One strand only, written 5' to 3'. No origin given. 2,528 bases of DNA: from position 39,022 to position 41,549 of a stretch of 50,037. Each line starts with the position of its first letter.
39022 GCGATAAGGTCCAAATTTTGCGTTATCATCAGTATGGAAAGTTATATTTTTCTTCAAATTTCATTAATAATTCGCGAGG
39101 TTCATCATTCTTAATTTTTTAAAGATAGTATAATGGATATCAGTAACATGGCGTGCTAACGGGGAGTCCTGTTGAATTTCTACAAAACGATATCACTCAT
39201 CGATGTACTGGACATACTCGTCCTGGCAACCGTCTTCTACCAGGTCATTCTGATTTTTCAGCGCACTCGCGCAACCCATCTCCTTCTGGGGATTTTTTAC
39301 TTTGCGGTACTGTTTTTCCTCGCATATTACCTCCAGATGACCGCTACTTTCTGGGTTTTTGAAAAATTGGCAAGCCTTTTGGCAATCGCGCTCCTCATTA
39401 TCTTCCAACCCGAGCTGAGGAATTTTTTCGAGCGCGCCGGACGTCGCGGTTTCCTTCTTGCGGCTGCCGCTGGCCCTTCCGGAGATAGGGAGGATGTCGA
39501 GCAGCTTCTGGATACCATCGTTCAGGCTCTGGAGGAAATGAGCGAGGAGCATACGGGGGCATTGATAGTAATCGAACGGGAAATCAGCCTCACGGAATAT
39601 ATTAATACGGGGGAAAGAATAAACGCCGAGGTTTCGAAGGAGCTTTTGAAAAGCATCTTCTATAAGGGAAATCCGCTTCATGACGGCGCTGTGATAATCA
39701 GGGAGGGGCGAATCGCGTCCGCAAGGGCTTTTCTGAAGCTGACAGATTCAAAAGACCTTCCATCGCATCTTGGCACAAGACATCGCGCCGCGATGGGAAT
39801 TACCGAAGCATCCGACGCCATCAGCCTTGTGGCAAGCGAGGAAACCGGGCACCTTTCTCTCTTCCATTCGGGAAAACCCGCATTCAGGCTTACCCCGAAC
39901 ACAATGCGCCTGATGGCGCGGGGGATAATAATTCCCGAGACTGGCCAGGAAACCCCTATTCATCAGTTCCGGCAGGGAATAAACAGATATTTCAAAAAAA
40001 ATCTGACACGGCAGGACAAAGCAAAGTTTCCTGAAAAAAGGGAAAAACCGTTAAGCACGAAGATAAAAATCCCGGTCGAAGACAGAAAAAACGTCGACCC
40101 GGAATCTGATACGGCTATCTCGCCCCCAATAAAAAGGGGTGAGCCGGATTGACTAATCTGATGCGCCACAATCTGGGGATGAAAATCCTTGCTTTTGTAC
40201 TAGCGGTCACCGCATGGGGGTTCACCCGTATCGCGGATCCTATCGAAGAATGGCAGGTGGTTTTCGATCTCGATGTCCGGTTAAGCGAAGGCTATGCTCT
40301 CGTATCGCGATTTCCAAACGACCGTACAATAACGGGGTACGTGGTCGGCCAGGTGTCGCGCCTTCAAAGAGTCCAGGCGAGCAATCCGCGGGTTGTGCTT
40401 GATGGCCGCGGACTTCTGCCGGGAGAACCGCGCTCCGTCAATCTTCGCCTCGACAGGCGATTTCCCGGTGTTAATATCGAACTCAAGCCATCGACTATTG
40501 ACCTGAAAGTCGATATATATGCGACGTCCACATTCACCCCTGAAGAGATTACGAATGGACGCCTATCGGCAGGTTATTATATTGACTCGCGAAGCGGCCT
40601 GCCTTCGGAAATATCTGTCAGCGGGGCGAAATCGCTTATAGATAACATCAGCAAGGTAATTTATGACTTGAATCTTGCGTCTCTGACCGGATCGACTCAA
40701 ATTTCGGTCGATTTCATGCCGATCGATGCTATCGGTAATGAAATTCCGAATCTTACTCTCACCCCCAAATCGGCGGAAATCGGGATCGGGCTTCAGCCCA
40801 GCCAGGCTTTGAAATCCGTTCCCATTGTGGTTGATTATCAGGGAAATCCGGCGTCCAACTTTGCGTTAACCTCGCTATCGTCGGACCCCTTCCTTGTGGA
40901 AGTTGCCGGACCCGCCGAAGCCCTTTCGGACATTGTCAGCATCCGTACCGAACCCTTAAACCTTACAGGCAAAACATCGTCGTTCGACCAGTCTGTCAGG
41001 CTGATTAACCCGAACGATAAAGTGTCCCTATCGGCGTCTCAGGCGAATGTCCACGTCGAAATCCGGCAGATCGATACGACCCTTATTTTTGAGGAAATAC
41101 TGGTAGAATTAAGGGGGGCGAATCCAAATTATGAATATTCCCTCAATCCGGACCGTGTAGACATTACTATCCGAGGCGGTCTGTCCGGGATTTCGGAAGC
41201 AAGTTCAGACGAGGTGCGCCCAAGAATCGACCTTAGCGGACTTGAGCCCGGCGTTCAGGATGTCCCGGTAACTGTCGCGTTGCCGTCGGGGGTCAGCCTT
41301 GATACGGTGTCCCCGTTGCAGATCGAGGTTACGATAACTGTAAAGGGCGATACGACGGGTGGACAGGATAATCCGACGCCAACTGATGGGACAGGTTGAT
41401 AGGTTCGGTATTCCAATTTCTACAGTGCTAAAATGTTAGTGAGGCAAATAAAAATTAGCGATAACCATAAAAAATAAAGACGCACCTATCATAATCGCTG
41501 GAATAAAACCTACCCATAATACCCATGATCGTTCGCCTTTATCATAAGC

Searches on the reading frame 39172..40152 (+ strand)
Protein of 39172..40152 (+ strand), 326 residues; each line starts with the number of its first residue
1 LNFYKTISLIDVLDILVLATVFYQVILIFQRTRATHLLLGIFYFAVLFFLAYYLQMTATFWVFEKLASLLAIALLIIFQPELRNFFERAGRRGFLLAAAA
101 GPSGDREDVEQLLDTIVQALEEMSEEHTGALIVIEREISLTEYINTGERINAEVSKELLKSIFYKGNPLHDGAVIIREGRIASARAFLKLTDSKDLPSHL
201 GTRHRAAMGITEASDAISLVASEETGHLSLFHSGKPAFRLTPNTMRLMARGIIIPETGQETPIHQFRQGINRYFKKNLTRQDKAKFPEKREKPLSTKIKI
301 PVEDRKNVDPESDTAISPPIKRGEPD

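Call 36: search_protein_families(library=pfam, proteins=[window:39172-40152:+], max_evalue=0.01)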
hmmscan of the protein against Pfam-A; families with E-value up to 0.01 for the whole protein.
window:39172-40152:+ (326 aa): 2 families
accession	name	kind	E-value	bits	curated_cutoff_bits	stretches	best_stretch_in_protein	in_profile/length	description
PF02457.21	DAC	-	2.6e-42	143.6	27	1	118-235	2-118/119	DisA bacterial checkpoint controller nucleotide-binding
PF19293.4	CdaA_N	-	2.8e-09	37.4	23.8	1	6-81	4-80/81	CdaA N-terminal transmembrane domain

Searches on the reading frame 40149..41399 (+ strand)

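Call 36: search_protein_families(library=pfam, proteins=[window:40149-41399:+], max_evalue=0.01)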
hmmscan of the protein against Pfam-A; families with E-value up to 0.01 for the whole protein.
window:40149-41399:+ (416 aa): 1 family
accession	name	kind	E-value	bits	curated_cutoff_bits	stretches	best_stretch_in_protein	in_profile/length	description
PF07949.17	YbbR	-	4.2e-28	97.9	22.3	3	224-303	1-79/81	YbbR-like protein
